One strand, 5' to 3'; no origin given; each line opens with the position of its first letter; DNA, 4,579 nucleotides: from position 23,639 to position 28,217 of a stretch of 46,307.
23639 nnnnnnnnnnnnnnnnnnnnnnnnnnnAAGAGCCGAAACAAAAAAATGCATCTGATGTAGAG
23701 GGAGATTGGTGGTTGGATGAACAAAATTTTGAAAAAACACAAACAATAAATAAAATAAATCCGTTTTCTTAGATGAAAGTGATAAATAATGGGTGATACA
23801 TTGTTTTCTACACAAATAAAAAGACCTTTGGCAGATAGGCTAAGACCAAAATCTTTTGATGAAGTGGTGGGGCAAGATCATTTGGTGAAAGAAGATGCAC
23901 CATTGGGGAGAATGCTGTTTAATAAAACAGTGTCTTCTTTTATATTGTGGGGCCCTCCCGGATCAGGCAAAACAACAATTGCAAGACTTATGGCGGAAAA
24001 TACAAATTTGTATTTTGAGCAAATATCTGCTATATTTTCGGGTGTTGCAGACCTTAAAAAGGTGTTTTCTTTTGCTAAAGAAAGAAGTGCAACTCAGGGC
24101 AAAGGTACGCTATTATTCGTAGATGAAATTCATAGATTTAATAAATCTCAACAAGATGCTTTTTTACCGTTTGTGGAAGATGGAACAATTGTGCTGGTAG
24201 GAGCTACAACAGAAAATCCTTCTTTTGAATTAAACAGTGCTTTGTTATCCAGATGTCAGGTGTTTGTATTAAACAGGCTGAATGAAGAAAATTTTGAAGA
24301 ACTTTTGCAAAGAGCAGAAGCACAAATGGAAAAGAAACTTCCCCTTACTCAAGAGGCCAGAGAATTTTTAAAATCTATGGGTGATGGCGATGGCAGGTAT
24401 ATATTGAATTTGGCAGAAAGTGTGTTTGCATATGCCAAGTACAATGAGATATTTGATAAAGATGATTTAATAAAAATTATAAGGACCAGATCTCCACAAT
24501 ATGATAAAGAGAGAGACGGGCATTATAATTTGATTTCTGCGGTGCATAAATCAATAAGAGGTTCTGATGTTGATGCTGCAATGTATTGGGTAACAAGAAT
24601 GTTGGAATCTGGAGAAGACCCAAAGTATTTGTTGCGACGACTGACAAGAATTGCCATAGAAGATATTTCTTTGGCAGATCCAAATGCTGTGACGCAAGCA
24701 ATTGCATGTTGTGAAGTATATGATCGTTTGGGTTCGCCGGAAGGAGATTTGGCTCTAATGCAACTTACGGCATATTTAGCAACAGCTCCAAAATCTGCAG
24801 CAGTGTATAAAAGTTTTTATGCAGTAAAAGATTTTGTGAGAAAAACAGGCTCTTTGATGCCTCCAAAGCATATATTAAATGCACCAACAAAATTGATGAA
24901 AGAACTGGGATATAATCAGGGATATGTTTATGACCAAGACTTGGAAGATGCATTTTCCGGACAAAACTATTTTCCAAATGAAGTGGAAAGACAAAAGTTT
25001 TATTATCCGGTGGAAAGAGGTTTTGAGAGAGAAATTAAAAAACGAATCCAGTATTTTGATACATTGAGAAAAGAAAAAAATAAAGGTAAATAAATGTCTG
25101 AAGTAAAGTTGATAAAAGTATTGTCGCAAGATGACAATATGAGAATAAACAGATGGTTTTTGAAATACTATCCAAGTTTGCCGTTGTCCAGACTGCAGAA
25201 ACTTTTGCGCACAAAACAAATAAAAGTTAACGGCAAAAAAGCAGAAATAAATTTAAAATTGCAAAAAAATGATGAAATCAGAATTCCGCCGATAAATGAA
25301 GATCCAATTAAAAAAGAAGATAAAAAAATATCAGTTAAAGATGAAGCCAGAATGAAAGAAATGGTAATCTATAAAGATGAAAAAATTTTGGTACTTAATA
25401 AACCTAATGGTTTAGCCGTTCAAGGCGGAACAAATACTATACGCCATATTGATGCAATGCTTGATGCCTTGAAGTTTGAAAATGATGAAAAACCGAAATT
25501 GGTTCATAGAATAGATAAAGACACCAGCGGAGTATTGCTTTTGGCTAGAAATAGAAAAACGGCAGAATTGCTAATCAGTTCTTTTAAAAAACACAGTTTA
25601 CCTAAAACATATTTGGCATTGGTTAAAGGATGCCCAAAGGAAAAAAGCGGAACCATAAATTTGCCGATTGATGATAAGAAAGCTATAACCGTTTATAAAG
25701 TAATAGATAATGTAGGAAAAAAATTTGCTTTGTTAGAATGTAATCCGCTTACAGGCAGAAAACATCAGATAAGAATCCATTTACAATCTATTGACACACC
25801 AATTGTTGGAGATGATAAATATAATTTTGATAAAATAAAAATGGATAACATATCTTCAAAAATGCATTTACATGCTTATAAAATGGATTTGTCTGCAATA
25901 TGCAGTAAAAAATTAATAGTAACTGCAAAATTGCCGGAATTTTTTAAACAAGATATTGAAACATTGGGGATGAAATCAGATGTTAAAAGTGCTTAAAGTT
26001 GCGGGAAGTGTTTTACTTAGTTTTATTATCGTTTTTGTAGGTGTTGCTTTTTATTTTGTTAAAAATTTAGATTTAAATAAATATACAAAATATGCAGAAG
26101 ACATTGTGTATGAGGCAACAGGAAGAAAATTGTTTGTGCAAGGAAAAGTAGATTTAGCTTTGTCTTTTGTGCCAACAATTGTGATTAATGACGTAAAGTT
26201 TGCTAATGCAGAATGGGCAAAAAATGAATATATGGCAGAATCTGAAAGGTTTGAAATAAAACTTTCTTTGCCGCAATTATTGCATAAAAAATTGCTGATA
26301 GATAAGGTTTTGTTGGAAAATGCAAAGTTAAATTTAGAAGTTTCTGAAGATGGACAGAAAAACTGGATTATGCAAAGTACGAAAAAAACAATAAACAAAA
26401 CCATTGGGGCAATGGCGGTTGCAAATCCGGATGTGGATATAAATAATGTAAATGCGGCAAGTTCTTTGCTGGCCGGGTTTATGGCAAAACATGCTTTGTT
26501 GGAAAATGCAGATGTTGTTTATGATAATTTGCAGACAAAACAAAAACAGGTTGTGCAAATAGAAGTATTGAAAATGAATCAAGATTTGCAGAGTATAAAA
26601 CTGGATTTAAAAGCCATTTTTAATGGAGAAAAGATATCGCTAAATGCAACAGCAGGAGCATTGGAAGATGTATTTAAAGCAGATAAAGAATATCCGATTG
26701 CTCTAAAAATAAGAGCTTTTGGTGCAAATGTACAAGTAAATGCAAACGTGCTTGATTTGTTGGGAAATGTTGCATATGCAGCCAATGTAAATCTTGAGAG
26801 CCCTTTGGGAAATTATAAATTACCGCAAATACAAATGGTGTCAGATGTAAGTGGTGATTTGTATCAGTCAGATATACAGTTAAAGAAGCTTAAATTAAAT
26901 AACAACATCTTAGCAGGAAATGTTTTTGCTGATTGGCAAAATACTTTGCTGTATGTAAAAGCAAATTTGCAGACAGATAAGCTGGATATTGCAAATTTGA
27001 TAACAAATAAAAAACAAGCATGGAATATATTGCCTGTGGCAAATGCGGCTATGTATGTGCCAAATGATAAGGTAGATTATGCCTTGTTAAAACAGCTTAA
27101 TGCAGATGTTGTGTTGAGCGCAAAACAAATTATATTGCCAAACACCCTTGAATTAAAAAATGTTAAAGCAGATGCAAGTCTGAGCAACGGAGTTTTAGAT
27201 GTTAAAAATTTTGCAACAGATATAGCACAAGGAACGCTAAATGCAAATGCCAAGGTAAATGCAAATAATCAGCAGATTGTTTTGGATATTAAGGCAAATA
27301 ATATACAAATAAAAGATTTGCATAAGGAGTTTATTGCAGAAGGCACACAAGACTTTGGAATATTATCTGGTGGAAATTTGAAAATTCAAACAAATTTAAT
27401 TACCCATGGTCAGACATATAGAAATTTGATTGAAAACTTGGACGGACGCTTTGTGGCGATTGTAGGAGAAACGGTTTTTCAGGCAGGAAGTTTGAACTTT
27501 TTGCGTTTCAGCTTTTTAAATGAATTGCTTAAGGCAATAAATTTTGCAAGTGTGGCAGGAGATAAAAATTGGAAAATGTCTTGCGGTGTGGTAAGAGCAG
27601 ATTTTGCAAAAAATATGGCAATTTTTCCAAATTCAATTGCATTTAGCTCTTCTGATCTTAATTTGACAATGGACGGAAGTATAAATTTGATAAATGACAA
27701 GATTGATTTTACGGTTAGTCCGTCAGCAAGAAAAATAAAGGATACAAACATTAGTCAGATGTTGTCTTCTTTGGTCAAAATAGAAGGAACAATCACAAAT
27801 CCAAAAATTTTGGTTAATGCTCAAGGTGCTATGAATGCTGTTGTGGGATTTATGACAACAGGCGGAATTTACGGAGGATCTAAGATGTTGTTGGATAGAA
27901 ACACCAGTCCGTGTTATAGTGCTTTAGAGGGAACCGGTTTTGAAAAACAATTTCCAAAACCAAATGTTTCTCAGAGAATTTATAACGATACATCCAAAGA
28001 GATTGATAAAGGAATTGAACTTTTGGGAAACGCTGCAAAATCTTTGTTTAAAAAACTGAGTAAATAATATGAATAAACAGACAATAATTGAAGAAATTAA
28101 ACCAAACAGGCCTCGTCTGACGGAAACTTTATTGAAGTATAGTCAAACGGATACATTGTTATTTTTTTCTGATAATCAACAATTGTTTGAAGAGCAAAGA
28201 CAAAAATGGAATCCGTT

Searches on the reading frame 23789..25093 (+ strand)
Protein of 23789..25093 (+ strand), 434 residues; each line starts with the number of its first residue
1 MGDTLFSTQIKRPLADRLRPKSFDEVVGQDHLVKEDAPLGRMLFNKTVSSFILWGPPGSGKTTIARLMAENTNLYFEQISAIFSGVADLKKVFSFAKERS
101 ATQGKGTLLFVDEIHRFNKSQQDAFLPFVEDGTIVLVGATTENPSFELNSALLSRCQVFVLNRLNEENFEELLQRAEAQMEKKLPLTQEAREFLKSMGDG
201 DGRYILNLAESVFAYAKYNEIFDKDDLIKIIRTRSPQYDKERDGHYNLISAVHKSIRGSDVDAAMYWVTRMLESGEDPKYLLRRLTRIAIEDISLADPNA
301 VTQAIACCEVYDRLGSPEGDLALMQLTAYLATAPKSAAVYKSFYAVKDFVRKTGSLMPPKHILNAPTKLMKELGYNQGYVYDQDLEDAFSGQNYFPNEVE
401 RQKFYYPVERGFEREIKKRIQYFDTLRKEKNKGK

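Call 6: search_protein_families(library=pfam, proteins=[window:23789-25093:+], max_evalue=0.01)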
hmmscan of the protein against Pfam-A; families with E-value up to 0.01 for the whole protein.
window:23789-25093:+ (434 aa): 17 families
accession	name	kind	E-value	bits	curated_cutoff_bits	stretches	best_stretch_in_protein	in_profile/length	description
PF12002.13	MgsA_C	-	1.3e-60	204.6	27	1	258-422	1-165/167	MgsA AAA+ ATPase C terminal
PF16193.11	AAA_assoc_2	-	4.4e-19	69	34.3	1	181-257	2-81/81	AAA C-terminal domain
PF00004.35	AAA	-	8.1e-16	59.1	21.2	1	52-161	2-128/131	ATPase family associated with various cellular activities (AAA)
PF05496.18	RuvB_N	-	5.7e-12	46.1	27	1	18-141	1-121/159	Holliday junction DNA helicase RuvB P-loop domain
PF07728.20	AAA_5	-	4e-07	30.5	22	1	51-155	2-114/139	AAA domain (dynein-related subfamily)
PF00158.32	Sigma54_activat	-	1.5e-05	25.2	20.2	1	102-169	90-154/168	Sigma-54 interaction domain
PF13191.12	AAA_16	-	2.3e-05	25.4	32.6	0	47-70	23-46/167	AAA ATPase domain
PF13173.12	AAA_14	-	6.7e-05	23.3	27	1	51-165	5-124/129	AAA domain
PF13238.12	AAA_18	-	0.0001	23.2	29.4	1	53-183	3-119/128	AAA domain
PF13401.12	AAA_22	-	0.00035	21.3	27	0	49-73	6-30/130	AAA domain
PF01078.27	Mg_chelatase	-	0.00037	20.4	20.3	0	50-69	24-43/207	Magnesium chelatase, subunit ChlI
PF14532.12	Sigma54_activ_2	-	0.00043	21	25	1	52-128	25-92/138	Sigma-54 interaction domain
PF13245.12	AAA_19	-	0.00067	20.3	25.1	0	50-70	13-33/134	AAA domain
PF13604.12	AAA_30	-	0.0011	19.1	27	0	52-140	22-125/191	AAA domain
PF20720.3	nSTAND3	-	0.0017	18.5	27.2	1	51-94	20-62/155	Novel STAND NTPase 3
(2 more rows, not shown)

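Call 7: search_protein_families(library=ncbifam, proteins=[window:23789-25093:+], max_evalue=0.01)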
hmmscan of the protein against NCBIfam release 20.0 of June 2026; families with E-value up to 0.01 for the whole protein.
window:23789-25093:+ (434 aa): 76 families (the best 25 are shown)
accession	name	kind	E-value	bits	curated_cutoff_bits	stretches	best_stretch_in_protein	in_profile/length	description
NF009881.0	PRK13341.1-2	equivalog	4.1e-115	385.3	651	1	8-420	12-431/736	AAA family ATPase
NF009883.0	PRK13341.1-4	equivalog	2.2e-106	356.5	668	1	10-420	17-434/729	AAA family ATPase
NF009882.0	PRK13341.1-3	equivalog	3.9e-98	329.4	1197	1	9-415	15-428/734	AAA family ATPase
NF009880.0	PRK13341.1-1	equivalog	6.3e-85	285.7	891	1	11-422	5-404/599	AAA family ATPase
NF011289.0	PRK14700.1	equivalog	2.3e-57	194.4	570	1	126-426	1-297/300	recombination factor protein RarA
TIGR02397.1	dnaX_nterm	equivalog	1.1e-21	77.6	250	2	13-73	3-61/355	DNA polymerase III subunit gamma/tau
TIGR02903.1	spore_lon_C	equivalog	4.4e-19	68.4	678.8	2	7-72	137-199/615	Lon family ATP-dependent protease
TIGR02902.1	spore_lonB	equivalog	2.5e-17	62.7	723.3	2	8-72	49-110/531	ATP-dependent protease LonB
NF011523.0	PRK14962.1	equivalog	3.2e-17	62.5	576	2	17-73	7-61/474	DNA polymerase III subunits gamma and tau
NF011514.0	PRK14953.1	equivalog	1.6e-16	60.4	536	2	13-73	5-63/488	DNA polymerase III subunits gamma and tau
NF004549.0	PRK05896.1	equivalog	5.2e-16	58.5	578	2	110-218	124-230/642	DNA polymerase III subunits gamma and tau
NF004962.0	PRK06305.1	equivalog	2.2e-15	56.8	559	2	100-303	116-304/465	DNA polymerase III subunits gamma and tau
NF011531.0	PRK14971.1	equivalog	2.3e-15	56.5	685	2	102-219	118-233/614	DNA polymerase III subunit gamma/tau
NF001679.0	PRK00440.1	equivalog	7e-15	54.9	303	1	15-332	9-313/322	replication factor C small subunit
NF005171.0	PRK06645.1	equivalog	1e-14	53.9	614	2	84-213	110-236/509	DNA polymerase III subunits gamma and tau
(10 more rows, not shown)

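Call 37: find_encoding_contigs(protein=window:23789-25093:+, flank=3000, max_places=10)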
Protein window:23789-25093:+ (434 aa): no gene with exactly this product is on record in the collection.

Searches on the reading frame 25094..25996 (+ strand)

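Call 6: search_protein_families(library=pfam, proteins=[window:25094-25996:+], max_evalue=0.01)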
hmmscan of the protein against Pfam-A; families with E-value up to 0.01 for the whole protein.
window:25094-25996:+ (300 aa): 2 families
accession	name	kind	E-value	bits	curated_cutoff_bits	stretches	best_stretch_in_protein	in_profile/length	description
PF00849.27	PseudoU_synth_2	-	1.7e-34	119.6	26.8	1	98-232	2-152/152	RNA pseudouridylate synthase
PF01479.30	S4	-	0.0059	16.7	22.8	0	29-62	14-48/48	S4 domain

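Call 7: search_protein_families(library=ncbifam, proteins=[window:25094-25996:+], max_evalue=0.01)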
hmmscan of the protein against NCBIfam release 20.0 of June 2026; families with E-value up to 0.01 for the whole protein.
window:25094-25996:+ (300 aa): 7 families
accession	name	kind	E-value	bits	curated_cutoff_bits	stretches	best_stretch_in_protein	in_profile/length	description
TIGR00005.1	rluA_subfam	subfamily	1.2e-55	189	192.7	1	13-288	3-294/298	RluA family pseudouridine synthase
NF008249.0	PRK11025.1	equivalog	2.5e-43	148.2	378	1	3-291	7-313/317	23S rRNA pseudouridine(955/2504/2580) synthase RluC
TIGR01621.1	RluA-like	hypoth_equivalog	3.7e-28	98.2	222.3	1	91-269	4-186/217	TIGR01621 family pseudouridine synthase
NF008321.0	PRK11112.1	equivalog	1.5e-27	96.5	328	2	91-192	4-104/257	tRNA pseudouridine(65) synthase TruC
NF008385.0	PRK11180.1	equivalog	3.3e-25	89.1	351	1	12-261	14-271/325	23S rRNA pseudouridine(1911/1915/1917) synthase RluD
NF007543.0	PRK10158.1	equivalog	1.5e-23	83.6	286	1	90-266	15-202/219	bifunctional tRNA pseudouridine(32) synthase/23S rRNA pseudouridine(746) synthase RluA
TIGR00093.1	TIGR00093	subfamily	5.7e-07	29.4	109.3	1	102-253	1-151/161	pseudouridine synthase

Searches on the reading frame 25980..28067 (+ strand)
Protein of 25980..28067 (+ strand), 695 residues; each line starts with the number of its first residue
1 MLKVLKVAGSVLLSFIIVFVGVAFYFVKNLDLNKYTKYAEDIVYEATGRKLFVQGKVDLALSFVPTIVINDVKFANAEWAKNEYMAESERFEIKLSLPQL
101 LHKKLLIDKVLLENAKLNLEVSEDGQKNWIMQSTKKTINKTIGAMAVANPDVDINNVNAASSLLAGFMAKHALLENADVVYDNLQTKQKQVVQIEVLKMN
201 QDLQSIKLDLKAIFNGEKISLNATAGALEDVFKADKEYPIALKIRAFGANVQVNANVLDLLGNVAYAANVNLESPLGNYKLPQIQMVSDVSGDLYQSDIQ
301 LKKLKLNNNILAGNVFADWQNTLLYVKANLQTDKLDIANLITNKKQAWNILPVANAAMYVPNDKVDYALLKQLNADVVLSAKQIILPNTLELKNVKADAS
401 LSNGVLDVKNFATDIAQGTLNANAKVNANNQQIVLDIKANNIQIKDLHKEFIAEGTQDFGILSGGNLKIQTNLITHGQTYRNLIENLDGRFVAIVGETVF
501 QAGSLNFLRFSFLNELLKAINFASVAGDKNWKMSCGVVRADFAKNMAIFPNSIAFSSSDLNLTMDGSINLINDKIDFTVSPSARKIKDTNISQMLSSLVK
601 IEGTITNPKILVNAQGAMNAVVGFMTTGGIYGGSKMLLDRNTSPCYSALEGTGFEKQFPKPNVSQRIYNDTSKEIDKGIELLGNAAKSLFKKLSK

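Call 6: search_protein_families(library=pfam, proteins=[window:25980-28067:+], max_evalue=0.01)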
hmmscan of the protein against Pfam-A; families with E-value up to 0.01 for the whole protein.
window:25980-28067:+ (695 aa): 1 family
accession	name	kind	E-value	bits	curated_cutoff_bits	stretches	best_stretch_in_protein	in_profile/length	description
PF05170.20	AsmA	-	6.9e-33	114.8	29.8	2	1-196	1-187/607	AsmA family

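Call 7: search_protein_families(library=ncbifam, proteins=[window:25980-28067:+], max_evalue=0.01)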
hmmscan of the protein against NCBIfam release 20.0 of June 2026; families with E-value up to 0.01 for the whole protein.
window:25980-28067:+ (695 aa): 0 families
